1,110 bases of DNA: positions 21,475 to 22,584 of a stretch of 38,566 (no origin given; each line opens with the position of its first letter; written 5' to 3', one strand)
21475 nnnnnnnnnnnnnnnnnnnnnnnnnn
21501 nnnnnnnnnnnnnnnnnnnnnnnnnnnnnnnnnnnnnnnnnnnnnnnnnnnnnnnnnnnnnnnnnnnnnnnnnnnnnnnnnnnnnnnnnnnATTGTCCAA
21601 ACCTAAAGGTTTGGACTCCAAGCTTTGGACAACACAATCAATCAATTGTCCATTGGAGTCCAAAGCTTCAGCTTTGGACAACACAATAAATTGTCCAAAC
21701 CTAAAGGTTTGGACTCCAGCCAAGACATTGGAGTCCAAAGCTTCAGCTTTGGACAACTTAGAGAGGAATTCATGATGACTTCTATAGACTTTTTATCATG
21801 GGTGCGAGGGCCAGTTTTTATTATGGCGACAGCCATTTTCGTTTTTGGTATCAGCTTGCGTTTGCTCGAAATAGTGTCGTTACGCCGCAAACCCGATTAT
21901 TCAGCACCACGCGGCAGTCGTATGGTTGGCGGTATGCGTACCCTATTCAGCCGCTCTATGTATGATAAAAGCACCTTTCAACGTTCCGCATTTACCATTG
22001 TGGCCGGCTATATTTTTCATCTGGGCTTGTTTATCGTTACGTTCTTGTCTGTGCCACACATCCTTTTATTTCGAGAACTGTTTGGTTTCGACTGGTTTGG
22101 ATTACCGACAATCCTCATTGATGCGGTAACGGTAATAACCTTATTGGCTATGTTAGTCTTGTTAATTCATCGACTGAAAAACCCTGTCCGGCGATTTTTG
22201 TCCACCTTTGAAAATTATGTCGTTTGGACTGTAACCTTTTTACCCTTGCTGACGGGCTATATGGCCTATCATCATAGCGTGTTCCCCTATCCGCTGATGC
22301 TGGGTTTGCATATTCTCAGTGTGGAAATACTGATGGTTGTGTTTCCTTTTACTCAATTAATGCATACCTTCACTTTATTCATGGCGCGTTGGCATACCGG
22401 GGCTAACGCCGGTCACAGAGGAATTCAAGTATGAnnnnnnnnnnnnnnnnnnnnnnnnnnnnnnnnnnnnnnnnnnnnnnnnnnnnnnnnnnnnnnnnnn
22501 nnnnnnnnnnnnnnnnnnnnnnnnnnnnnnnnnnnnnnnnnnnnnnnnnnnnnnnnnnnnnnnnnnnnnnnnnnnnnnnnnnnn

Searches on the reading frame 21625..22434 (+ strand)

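Call 34: search_protein_families(library=pfam, proteins=[window:21625-22434:+], max_evalue=0.001)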
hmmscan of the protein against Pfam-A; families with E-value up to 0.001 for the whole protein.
window:21625-22434:+ (269 aa): 0 families

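Call 59: search_protein_families(library=pfam, proteins=[window:21625-22434:+], max_evalue=1)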
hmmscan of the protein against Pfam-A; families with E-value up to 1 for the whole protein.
window:21625-22434:+ (269 aa): 3 families
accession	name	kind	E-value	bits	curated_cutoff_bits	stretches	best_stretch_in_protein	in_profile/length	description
PF02665.19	Nitrate_red_gam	-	0.011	15.8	22.9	1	222-251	173-202/217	Nitrate reductase gamma subunit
PF05569.17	Peptidase_M56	-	0.073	12.7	31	1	174-214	10-50/296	BlaR1 peptidase M56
PF07332.16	Phage_holin_3_6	-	0.84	10.1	28.4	1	117-186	33-96/116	Putative Actinobacterial Holin-X, holin superfamily III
